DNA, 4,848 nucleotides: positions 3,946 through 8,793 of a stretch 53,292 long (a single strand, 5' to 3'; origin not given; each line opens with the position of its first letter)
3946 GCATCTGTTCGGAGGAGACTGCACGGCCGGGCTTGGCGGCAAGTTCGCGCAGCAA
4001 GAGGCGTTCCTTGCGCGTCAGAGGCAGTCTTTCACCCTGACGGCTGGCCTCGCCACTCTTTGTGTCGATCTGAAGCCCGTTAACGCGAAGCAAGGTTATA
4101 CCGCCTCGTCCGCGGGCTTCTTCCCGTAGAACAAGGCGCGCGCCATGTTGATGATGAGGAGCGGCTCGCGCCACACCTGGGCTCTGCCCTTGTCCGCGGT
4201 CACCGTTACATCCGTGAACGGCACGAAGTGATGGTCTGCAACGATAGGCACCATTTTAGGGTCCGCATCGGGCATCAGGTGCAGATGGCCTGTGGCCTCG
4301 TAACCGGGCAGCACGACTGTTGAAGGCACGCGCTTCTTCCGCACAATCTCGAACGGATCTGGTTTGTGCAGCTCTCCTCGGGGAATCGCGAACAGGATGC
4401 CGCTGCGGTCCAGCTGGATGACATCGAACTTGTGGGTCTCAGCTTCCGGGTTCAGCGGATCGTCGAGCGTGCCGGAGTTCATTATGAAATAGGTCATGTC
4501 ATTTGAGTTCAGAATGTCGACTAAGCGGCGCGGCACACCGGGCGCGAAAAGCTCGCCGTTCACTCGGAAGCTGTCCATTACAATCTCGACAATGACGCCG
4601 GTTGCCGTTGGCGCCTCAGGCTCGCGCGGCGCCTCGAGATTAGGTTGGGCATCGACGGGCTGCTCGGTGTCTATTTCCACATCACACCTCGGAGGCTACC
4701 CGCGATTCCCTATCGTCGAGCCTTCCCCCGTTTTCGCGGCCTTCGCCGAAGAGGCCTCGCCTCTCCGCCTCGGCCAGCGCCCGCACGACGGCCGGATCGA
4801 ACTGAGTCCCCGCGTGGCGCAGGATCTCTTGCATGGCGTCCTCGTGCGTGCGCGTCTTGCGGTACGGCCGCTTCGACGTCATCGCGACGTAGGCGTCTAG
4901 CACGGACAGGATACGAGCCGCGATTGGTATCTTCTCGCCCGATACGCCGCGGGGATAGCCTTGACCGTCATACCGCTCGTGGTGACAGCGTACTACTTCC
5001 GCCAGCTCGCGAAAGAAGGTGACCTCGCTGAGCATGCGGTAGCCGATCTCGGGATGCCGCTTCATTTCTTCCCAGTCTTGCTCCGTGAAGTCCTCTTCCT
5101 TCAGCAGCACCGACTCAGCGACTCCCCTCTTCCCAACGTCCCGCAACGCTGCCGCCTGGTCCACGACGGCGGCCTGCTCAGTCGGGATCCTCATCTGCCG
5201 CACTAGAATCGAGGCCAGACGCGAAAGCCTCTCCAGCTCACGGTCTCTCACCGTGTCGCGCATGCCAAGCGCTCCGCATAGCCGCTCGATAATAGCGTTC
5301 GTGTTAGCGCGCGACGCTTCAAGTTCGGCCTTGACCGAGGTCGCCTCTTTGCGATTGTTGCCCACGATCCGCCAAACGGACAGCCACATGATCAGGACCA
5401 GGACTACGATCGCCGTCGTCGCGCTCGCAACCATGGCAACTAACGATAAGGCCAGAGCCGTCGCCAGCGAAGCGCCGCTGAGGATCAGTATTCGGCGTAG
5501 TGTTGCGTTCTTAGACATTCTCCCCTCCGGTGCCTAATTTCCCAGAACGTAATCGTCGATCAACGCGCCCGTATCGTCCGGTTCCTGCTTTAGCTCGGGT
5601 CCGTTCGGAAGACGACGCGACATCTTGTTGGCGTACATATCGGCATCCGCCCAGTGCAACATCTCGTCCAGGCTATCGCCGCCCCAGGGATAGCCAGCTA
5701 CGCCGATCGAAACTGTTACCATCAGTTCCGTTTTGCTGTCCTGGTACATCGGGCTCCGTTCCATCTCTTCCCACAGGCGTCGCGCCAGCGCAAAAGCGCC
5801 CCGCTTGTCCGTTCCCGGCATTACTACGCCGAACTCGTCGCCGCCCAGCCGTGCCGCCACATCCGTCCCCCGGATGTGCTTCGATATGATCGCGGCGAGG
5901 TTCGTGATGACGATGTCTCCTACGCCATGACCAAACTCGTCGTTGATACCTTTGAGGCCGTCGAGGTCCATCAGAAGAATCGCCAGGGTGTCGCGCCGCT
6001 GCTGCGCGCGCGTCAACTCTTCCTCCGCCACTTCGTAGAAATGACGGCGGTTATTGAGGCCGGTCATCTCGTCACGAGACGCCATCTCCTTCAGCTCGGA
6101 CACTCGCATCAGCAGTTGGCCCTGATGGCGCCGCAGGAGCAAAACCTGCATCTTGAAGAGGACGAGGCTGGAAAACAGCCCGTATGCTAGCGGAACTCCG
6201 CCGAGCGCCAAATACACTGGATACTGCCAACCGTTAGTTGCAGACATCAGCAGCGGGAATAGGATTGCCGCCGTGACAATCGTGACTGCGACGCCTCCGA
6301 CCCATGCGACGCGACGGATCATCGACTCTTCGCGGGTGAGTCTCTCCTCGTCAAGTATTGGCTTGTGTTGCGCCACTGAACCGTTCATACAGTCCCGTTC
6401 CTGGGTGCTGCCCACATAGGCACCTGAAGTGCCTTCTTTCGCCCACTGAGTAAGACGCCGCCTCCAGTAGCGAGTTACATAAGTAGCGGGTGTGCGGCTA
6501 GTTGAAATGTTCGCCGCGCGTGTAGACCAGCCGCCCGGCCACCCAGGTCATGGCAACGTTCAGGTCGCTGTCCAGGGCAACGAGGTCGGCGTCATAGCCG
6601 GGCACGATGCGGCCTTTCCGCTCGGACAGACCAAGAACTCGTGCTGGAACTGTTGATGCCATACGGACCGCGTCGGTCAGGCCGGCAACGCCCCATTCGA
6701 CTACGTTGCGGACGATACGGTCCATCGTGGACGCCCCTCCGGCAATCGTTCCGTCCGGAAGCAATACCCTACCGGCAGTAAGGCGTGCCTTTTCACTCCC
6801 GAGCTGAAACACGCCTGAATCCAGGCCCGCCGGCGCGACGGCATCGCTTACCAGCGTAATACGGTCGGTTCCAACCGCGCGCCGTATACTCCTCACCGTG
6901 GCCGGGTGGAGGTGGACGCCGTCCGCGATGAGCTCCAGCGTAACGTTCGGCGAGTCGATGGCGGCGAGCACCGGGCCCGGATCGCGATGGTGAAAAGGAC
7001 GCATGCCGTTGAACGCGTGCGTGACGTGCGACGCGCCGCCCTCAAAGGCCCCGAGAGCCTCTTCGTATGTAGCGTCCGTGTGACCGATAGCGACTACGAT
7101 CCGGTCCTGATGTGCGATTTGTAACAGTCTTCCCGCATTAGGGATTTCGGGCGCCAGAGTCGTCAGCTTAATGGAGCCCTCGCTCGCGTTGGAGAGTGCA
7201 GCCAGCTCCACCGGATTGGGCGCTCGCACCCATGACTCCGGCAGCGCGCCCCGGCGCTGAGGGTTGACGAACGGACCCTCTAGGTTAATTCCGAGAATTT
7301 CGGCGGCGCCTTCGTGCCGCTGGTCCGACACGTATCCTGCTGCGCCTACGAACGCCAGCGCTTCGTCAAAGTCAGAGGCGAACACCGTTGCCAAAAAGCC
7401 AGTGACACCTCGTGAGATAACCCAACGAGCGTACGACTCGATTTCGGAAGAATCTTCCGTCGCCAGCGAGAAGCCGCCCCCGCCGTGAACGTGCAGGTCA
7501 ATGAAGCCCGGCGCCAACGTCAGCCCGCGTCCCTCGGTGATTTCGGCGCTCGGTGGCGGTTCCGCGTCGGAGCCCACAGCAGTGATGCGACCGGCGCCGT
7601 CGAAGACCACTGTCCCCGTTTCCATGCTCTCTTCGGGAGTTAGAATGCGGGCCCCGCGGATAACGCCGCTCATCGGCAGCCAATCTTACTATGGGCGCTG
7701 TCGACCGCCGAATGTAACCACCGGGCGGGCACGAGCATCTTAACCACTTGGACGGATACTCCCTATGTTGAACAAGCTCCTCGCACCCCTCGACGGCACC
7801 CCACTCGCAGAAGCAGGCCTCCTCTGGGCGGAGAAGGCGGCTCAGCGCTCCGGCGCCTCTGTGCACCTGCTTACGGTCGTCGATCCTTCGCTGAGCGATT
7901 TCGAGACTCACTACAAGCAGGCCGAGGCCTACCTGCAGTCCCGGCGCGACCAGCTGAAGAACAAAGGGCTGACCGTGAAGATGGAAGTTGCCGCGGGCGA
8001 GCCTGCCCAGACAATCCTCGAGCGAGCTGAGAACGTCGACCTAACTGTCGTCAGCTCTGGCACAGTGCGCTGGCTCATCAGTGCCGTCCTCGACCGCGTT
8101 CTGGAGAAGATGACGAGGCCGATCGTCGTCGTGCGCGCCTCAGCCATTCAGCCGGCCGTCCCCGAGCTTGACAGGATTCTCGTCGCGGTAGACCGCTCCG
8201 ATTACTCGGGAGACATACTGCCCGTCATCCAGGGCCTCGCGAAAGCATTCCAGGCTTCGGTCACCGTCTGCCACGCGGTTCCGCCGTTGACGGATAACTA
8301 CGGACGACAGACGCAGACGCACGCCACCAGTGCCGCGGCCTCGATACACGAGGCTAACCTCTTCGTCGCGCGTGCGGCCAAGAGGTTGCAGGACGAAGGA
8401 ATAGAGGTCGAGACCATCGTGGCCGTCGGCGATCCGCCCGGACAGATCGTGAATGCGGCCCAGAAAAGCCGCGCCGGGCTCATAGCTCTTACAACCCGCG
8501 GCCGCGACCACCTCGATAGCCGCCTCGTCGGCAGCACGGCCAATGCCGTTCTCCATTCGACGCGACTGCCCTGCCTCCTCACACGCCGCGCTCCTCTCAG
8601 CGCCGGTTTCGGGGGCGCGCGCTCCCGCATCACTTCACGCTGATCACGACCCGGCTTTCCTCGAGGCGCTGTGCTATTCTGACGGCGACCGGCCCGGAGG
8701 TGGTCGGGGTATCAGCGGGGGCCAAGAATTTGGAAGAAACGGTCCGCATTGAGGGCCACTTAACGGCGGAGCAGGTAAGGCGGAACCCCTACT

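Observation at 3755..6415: Compact four-gene c-di-GMP operon ending in an unknown protein and a receiverless OmpR-type DNA-binding protein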

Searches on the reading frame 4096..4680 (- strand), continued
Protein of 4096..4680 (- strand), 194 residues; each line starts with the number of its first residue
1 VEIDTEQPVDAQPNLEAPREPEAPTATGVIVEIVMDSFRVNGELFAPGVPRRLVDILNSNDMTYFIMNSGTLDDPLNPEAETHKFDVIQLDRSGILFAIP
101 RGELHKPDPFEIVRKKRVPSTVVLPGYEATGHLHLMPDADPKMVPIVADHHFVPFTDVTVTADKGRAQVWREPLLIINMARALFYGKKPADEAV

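Call 80: find_encoding_contigs(protein=P0203, flank=4000, max_places=3)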
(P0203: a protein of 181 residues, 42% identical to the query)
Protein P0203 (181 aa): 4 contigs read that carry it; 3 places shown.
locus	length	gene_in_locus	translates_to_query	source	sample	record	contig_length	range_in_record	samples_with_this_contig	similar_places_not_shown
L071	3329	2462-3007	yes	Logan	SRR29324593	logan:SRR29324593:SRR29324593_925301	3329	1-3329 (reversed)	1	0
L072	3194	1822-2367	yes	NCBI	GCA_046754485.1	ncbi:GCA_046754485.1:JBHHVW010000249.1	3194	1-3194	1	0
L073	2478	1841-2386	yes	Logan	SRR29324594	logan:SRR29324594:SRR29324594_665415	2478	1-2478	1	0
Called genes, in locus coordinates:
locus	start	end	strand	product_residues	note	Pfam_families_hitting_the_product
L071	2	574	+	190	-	?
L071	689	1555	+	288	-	PF00990:GGDEF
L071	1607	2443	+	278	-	PF13487:HD_5, PF01966:HD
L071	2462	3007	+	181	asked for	PF20660:DUF6812 (faint)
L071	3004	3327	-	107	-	?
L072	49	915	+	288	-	PF00990:GGDEF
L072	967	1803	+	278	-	PF13487:HD_5, PF01966:HD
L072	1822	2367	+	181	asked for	PF20660:DUF6812 (faint)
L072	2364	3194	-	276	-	PF02585:PIG-L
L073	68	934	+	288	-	PF00990:GGDEF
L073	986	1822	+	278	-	PF13487:HD_5, PF01966:HD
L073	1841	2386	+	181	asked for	PF20660:DUF6812 (faint)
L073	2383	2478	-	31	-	?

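Call 81: find_encoding_contigs(protein=P0207, flank=4000, max_places=3)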
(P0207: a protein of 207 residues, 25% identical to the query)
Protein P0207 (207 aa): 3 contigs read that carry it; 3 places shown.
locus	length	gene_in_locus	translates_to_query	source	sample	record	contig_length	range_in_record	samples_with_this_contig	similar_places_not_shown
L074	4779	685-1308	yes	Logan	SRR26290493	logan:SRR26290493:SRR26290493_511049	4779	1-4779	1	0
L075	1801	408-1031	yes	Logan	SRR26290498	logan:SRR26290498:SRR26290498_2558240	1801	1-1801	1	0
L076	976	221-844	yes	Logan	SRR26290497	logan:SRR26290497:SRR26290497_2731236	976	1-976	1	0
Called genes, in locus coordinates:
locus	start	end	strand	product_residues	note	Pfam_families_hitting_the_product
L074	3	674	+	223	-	?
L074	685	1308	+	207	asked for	PF20660:DUF6812 (faint)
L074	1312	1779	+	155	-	PF02566:OsmC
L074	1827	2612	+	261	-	PF02735:Ku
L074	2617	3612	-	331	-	PF08279:HTH_11 (weak), PF13280:WYL, PF25583:WCX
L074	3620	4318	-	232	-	-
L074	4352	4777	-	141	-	?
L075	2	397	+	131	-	?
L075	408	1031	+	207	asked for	PF20660:DUF6812 (faint)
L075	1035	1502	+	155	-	PF02566:OsmC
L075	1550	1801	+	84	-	?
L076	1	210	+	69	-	?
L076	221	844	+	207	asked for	PF20660:DUF6812 (faint)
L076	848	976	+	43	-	?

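Call 82: find_encoding_contigs(protein=P0212, flank=4000, max_places=3)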
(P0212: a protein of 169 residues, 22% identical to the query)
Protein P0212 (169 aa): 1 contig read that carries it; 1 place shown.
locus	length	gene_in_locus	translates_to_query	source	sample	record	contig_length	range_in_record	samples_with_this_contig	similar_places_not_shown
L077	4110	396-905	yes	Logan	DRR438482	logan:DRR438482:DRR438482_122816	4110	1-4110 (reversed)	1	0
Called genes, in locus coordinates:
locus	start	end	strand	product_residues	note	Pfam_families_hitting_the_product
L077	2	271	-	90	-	?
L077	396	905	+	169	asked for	PF20660:DUF6812 (weak)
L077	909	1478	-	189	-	PF05685:Uma2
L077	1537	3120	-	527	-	PF20656:MS_N, PF01274:MS_TIM-barrel, PF20659:MS_C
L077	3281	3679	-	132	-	PF00072:Response_reg, PF23198:PDE8A_N (weak)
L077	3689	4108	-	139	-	?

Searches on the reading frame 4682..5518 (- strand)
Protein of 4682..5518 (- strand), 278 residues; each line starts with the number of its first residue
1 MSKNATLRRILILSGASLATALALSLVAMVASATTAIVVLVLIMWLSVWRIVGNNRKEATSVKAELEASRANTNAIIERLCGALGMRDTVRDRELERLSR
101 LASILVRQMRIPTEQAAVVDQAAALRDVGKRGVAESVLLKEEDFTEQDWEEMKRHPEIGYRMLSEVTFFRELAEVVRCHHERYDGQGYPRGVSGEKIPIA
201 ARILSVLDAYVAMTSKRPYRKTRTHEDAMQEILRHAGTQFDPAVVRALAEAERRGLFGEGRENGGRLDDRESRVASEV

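Call 3: search_protein_families(library=pfam, proteins=[window:4682-5518:-], max_evalue=0.01)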
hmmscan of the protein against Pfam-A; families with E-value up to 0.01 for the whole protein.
window:4682-5518:- (278 aa): 2 families
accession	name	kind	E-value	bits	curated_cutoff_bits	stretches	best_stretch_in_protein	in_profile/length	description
PF13487.12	HD_5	-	3e-35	121.9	27.2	1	87-244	10-170/170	HD domain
PF01966.28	HD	-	7.5e-12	46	22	1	104-213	14-116/116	HD domain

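Call 6: search_protein_families(library=ncbifam, proteins=[window:4682-5518:-], max_evalue=1)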
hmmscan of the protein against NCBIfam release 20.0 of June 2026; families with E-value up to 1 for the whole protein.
window:4682-5518:- (278 aa): 3 families
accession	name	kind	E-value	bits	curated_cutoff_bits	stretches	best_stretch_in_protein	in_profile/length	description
NF053512.1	nitric_RR_NosR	exception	1.1e-35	123.4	400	1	58-251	159-353/422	response regulator c-di-GMP phosphodiesterase, NosR family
NF011587.0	PRK15011.1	equivalog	0.012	14.5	693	1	15-74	159-216/393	sugar efflux transporter SetB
TIGR00277.1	HDIG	domain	0.067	13.1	27.6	1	99-181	13-83/84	HDIG domain-containing metalloprotein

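Call 20: search_solved_structures(query=window:4682-5518:-, max_evalue=1e-10, show_alignments=3)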
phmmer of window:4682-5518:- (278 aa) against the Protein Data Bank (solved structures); distinct sequences matched with E-value up to 1e-10: 5.
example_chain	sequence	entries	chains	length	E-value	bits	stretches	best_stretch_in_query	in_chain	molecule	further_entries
5z7c_A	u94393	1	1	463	5.9e-32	114.4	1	94-251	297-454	3'3'-cGAMP-specific phosphodiesterase 3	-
4mcw_A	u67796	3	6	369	2.3e-27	99.4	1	74-244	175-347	Metal dependent phosphohydrolase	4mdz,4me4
4r8z_A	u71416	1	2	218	1.3e-24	90.3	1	74-249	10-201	Cyclic di-GMP phosphodiesterase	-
9rbz_A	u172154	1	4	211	2.8e-17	66.4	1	95-250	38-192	HD domain/sensory box protein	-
9rc0_A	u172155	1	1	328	7.3e-17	65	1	93-250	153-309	HD domain/sensory box protein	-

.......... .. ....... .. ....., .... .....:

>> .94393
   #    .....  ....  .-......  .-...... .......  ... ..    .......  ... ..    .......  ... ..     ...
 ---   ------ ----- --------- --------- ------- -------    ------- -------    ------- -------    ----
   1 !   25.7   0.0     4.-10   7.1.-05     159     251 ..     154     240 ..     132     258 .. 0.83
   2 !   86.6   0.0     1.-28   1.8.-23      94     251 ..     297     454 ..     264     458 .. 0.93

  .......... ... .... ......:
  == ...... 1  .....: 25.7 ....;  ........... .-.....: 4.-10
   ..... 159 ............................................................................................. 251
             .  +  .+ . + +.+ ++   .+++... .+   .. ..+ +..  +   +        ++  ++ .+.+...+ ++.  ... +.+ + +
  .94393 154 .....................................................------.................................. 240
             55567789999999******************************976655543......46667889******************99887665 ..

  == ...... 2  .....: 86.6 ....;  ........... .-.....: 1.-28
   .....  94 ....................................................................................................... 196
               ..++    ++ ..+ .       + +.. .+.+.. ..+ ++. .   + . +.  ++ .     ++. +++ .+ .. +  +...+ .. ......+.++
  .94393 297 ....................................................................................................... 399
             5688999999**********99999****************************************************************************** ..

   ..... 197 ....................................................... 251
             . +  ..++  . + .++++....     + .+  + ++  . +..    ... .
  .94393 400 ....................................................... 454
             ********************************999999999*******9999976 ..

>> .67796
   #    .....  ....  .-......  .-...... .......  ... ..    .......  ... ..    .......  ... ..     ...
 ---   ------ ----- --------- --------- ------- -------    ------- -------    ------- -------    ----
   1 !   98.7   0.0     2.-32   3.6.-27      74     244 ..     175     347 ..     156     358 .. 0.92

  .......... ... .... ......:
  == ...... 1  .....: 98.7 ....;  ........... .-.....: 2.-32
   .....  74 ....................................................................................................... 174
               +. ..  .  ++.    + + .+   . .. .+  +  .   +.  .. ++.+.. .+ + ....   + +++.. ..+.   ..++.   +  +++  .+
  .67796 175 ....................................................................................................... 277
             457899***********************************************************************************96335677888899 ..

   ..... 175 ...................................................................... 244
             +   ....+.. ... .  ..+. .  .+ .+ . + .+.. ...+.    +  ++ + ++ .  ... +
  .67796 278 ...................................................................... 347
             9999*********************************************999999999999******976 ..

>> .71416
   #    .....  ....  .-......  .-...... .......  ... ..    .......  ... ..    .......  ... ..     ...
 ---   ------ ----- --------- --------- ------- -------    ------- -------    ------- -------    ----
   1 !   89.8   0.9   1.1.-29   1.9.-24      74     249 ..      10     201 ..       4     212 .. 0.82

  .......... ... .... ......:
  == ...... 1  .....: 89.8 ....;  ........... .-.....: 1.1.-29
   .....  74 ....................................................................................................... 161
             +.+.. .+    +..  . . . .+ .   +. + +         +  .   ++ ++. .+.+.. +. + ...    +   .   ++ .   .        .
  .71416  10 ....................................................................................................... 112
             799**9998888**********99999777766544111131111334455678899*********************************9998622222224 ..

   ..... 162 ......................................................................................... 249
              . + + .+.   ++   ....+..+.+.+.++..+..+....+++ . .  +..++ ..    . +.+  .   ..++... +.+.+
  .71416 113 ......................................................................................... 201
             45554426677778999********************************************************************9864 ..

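Call 77: search_protein_families(library=padloc, proteins=[window:4682-5518:-], max_evalue=0.01)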
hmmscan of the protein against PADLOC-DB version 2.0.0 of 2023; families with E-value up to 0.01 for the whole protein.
window:4682-5518:- (278 aa): 0 families

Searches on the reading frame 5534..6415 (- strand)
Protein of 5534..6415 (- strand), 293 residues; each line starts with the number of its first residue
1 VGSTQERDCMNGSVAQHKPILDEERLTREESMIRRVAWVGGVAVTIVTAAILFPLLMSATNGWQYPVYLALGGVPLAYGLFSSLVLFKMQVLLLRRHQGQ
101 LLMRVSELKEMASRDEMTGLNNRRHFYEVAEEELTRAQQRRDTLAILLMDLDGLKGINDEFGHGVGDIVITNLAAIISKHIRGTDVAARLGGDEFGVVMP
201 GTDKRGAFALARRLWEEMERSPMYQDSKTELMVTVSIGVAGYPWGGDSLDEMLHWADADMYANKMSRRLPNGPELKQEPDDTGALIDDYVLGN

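Call 3: search_protein_families(library=pfam, proteins=[window:5534-6415:-], max_evalue=0.01)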
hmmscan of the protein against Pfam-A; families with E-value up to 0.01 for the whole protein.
window:5534-6415:- (293 aa): 1 family
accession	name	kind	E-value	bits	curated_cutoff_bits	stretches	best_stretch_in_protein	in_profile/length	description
PF00990.26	GGDEF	-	1.1e-40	139.4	23.8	1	112-267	1-158/161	Diguanylate cyclase, GGDEF domain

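Call 6: search_protein_families(library=ncbifam, proteins=[window:5534-6415:-], max_evalue=1)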
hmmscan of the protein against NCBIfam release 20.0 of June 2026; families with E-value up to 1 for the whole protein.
window:5534-6415:- (293 aa): 23 families
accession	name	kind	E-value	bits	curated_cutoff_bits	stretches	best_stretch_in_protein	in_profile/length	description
TIGR00254.1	GGDEF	domain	2.6e-47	160.6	37.4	1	108-268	1-161/168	diguanylate cyclase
NF007423.1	PRK09966.1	equivalog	1.6e-41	142.5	325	1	95-264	222-390/390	diguanylate cyclase DgcN/YfiN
NF007135.0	PRK09581.1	equivalog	2e-41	142.3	474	1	95-268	275-449/457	PleD family two-component system response regulator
NF038266.1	diguan_SiaD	equivalog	1.9e-40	138.8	290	1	97-267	79-248/252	biofilm regulation diguanylate cyclase SiaD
NF041606.1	dguan_cyc_DgcA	equivalog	5.5e-34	117.6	370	1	106-268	172-333/340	diguanylate cyclase DgcA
NF051473.1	DigCycDgcsShew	equivalog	3.7e-32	111.9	400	1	103-267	126-284/291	diguanylate cyclase DgcS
NF007380.0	PRK09894.1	equivalog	1.7e-31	109.7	256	1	108-268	125-281/296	diguanylate cyclase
NF011955.1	PRK15426.1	equivalog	3e-29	101.6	408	1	76-266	364-553/564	cellulose biosynthesis regulator diguanylate cyclase DgcQ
NF040885.1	diguan_DgcJ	equivalog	3.1e-29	102.1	500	1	81-268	307-490/493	diguanylate cyclase DgcJ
NF045675.1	PhdiestaseDibA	equivalog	1.5e-28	99.5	980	1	106-268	197-358/623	phosphodiesterase DibA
NF047654.1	DiguCycDgcRLepto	equivalog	1.6e-28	99.5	500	1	106-268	127-290/295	diguanylate cyclase DgcR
NF007599.0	PRK10245.1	equivalog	3.6e-28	98.1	402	1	104-267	202-363/371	diguanylate cyclase AdrA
NF007298.0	PRK09776.1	equivalog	6.9e-27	93.7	1135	1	107-268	679-839/1111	diguanylate cyclase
NF007474.0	PRK10060.1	equivalog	2.5e-25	88.8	782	1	107-266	232-387/663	cyclic di-GMP phosphodiesterase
NF053781.1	cdiGMPphdstlr2612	equivalog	1.9e-21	75.5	1600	1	106-266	834-994/1268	Tlr1612 family c-di-GMP phosphodiesterase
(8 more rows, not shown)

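Call 77: search_protein_families(library=padloc, proteins=[window:5534-6415:-], max_evalue=0.01)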
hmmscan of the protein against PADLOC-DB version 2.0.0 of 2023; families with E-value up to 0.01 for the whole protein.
window:5534-6415:- (293 aa): 0 families

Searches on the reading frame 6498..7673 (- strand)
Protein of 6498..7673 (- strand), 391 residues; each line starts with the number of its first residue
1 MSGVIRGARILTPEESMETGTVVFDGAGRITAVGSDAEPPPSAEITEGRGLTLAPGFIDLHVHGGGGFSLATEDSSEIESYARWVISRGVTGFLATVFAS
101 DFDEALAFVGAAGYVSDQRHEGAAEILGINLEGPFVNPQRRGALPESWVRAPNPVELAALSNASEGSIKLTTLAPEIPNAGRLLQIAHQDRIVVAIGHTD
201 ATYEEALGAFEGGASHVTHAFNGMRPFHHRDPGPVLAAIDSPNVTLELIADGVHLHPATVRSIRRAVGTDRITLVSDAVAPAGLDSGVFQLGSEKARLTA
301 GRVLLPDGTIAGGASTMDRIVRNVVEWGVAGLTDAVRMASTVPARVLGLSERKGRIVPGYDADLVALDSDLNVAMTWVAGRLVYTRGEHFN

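Call 3: search_protein_families(library=pfam, proteins=[window:6498-7673:-], max_evalue=0.01)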
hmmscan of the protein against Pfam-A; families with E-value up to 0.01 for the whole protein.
window:6498-7673:- (391 aa): 2 families
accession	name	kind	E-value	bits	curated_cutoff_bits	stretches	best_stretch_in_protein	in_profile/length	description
PF01979.26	Amidohydro_1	-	1.5e-27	97.2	25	1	53-383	2-345/345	Amidohydrolase family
PF07969.17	Amidohydro_3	-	1.9e-14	54.5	29.7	1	332-384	409-472/472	Amidohydrolase family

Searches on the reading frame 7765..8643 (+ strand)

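Call 3: search_protein_families(library=pfam, proteins=[window:7765-8643:+], max_evalue=0.01)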
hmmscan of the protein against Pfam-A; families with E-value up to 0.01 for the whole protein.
window:7765-8643:+ (292 aa): 1 family
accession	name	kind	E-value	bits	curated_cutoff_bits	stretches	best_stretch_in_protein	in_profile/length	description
PF00582.32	Usp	-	6e-39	134.2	24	2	136-274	3-141/141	Universal stress protein family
